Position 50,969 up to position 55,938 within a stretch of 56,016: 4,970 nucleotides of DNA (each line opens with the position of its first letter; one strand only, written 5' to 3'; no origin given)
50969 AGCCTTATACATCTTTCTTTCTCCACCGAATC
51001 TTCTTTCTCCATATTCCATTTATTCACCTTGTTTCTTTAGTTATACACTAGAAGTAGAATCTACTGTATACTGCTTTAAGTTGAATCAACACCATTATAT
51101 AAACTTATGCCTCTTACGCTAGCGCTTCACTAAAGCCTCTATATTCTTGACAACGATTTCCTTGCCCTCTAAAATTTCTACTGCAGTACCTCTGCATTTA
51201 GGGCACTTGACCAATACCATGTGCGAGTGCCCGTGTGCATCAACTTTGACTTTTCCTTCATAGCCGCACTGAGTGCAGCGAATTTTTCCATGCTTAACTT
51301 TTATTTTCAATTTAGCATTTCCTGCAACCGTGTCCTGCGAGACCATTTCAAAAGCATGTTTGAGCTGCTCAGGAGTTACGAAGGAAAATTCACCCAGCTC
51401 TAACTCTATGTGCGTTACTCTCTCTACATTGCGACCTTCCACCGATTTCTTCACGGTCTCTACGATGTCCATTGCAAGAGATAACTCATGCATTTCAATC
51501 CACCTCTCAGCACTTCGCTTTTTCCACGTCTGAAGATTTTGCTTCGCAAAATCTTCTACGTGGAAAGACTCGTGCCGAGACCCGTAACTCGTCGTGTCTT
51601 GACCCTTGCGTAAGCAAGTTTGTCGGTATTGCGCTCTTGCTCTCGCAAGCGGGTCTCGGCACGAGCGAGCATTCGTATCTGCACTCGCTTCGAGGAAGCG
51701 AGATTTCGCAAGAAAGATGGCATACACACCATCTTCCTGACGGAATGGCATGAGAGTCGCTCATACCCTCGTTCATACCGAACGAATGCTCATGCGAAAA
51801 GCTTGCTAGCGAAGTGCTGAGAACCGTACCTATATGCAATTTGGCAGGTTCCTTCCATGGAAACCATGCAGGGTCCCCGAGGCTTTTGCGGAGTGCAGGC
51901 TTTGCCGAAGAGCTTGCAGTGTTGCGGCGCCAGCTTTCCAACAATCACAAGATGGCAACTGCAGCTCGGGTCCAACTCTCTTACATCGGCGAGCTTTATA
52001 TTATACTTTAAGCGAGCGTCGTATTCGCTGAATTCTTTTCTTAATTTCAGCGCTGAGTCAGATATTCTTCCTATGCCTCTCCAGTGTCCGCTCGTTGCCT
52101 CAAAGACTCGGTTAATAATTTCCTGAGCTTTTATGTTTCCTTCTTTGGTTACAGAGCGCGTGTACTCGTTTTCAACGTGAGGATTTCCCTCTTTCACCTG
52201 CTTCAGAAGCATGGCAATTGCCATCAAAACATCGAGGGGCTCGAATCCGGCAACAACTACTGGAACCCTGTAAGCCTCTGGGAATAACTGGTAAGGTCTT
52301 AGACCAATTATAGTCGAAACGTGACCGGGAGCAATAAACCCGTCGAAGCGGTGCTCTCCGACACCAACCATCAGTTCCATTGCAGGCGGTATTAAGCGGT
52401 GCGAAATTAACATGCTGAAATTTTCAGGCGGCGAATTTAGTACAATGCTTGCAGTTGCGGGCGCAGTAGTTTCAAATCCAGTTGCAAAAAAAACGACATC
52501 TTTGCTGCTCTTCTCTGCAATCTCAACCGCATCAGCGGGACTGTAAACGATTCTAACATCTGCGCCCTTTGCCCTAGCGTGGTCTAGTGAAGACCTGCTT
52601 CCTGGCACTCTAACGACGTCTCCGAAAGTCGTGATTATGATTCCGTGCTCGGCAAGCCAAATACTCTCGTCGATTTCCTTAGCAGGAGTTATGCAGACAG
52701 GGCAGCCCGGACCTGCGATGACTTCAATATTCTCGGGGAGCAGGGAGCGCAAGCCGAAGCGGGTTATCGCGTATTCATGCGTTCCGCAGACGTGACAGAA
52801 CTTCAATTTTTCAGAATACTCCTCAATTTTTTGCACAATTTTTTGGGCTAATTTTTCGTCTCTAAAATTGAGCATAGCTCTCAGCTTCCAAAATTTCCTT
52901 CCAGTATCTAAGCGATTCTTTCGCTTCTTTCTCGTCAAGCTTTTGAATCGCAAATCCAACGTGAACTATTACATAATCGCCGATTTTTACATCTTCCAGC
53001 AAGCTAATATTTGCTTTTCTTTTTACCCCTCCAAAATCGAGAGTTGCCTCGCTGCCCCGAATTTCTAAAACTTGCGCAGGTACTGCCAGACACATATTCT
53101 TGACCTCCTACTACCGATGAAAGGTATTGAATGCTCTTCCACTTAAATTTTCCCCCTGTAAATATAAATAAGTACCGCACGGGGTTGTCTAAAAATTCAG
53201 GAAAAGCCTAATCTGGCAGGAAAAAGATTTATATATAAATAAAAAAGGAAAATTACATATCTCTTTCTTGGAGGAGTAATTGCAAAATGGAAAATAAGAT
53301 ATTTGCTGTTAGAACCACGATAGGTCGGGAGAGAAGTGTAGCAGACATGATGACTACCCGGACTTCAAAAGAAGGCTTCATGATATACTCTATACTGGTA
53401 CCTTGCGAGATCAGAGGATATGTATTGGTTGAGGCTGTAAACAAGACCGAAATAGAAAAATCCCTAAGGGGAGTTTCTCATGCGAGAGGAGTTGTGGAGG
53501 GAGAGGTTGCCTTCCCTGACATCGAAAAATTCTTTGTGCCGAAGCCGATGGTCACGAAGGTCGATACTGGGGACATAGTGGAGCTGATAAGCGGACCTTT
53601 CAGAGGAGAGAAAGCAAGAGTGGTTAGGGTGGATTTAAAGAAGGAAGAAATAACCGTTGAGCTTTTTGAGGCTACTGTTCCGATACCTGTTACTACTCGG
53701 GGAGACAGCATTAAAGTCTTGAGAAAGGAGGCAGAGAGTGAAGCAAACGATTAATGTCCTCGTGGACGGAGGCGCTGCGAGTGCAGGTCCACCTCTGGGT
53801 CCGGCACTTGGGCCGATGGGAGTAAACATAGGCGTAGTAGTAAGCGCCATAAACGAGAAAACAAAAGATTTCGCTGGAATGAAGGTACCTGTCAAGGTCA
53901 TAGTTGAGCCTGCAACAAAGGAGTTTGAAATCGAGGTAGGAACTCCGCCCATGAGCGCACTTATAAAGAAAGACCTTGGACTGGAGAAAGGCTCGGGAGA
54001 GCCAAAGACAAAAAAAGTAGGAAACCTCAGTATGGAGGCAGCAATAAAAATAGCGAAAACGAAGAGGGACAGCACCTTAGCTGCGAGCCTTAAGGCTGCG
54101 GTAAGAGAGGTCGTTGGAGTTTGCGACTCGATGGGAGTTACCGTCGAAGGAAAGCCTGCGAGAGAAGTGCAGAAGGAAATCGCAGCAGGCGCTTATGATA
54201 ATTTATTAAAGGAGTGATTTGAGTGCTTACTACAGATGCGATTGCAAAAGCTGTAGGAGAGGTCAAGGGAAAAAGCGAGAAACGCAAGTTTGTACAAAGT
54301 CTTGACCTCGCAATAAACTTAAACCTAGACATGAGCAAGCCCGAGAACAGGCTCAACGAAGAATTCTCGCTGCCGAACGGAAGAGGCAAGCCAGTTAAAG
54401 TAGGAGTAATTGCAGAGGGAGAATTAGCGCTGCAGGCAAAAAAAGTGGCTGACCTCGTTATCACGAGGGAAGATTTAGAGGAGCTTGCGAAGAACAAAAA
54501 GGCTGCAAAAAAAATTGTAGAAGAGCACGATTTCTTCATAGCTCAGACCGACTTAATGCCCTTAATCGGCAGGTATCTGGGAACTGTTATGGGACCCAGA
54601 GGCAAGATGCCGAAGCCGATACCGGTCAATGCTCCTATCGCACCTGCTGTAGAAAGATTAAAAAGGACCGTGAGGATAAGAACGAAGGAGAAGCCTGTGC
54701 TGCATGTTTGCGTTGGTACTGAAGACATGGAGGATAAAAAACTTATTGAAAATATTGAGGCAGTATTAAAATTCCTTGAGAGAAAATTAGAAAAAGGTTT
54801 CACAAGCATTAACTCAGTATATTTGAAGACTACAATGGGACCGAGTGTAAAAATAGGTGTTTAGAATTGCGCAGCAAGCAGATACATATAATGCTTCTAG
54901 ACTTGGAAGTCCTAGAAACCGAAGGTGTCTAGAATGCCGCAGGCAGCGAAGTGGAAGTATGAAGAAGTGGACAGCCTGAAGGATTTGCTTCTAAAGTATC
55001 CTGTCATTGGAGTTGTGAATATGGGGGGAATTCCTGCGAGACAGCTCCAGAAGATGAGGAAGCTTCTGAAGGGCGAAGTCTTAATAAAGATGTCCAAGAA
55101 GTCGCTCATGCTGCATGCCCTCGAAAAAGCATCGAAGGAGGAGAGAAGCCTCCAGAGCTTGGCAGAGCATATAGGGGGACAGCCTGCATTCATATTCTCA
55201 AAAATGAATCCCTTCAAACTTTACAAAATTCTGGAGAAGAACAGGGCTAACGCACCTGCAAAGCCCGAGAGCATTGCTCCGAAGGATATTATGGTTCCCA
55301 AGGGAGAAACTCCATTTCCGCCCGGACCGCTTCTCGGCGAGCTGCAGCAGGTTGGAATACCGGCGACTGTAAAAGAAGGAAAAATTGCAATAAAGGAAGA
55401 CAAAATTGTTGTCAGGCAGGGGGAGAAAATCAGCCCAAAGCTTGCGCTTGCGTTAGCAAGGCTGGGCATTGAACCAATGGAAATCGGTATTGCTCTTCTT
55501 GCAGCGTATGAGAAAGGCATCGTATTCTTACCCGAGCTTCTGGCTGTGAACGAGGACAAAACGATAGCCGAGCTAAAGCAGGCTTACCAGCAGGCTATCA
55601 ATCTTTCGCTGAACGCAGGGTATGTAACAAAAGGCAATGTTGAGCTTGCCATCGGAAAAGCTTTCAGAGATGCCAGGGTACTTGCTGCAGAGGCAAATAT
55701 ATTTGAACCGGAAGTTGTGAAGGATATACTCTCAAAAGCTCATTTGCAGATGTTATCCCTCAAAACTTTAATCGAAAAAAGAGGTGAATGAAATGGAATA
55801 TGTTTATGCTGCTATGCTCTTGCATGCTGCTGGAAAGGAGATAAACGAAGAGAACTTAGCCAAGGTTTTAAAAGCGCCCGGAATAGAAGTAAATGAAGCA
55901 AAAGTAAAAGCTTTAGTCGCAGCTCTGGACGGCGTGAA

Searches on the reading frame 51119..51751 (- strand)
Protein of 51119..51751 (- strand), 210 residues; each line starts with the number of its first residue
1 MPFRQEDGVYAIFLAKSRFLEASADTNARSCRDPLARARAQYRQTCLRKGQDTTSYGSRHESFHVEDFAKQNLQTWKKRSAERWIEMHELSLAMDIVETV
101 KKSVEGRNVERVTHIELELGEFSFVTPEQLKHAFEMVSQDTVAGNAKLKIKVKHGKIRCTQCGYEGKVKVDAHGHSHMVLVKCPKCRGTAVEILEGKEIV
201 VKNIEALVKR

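Call 32: search_protein_families(library=pfam, proteins=[window:51119-51751:-], max_evalue=0.001)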
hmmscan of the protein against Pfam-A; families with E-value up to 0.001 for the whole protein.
window:51119-51751:- (210 aa): 1 family
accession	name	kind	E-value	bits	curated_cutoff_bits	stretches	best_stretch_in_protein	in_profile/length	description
PF01155.25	HypA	-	4.9e-30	104.3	28.9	1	87-205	1-111/112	Hydrogenase/urease nickel incorporation, metallochaperone, hypA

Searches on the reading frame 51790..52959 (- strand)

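Call 32: search_protein_families(library=pfam, proteins=[window:51790-52959:-], max_evalue=0.001)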
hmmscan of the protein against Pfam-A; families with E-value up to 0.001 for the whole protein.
window:51790-52959:- (389 aa): 1 family
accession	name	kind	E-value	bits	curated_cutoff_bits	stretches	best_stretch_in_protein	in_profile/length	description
PF01924.21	HypD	-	8.6e-143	476.1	25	1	37-379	2-351/351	Hydrogenase formation hypA family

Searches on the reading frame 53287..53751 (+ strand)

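Call 88: search_protein_families(library=pfam, proteins=[window:53287-53751:+], max_evalue=0.0001)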
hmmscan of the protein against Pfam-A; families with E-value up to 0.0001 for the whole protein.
window:53287-53751:+ (155 aa): 2 families
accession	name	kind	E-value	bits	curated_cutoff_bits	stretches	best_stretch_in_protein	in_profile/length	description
PF03439.18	Spt5-NGN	-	3e-20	72.4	22.4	1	4-83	1-84/84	Early transcription elongation factor of RNA pol II, NGN section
PF00467.35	KOW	-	4.8e-08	33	22.3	1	95-125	2-32/32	KOW motif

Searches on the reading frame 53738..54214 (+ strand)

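Call 88: search_protein_families(library=pfam, proteins=[window:53738-54214:+], max_evalue=0.0001)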
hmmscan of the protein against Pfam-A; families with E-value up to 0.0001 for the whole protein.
window:53738-54214:+ (159 aa): 2 families
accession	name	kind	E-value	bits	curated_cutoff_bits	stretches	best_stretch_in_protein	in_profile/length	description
PF00298.24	Ribosomal_L11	-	2.3e-24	86.1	21.4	1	69-136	2-69/69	Ribosomal protein L11, RNA binding domain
PF03946.19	Ribosomal_L11_N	-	3.9e-21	75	32.9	1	5-63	1-58/58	Ribosomal protein L11, N-terminal domain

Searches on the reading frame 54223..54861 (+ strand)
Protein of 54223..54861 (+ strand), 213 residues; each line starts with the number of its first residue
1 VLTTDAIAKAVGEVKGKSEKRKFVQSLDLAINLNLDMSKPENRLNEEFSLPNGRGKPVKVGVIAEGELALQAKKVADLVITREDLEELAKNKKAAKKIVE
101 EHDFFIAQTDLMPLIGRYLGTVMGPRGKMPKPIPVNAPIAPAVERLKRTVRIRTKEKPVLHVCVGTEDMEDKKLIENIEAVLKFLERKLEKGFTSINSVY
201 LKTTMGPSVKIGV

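Call 88: search_protein_families(library=pfam, proteins=[window:54223-54861:+], max_evalue=0.0001)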
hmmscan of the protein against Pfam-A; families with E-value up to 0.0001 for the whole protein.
window:54223-54861:+ (213 aa): 1 family
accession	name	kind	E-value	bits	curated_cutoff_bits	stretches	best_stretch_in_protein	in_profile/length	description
PF00687.26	Ribosomal_L1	-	3.4e-58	196.9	32.2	1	17-207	3-198/198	Ribosomal protein L1p/L10e family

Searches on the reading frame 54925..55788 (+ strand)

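Call 88: search_protein_families(library=pfam, proteins=[window:54925-55788:+], max_evalue=0.0001)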
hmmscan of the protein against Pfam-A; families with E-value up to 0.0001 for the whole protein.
window:54925-55788:+ (288 aa): 2 families
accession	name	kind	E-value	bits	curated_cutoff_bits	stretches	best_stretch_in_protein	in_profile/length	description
PF00466.25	Ribosomal_L10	-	5.9e-23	81.3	22.8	1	8-106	3-98/100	Ribosomal protein L10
PF17777.6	RL10P_insert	-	4.9e-15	55.6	29.1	1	112-182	1-71/71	Insertion domain in 60S ribosomal protein L10P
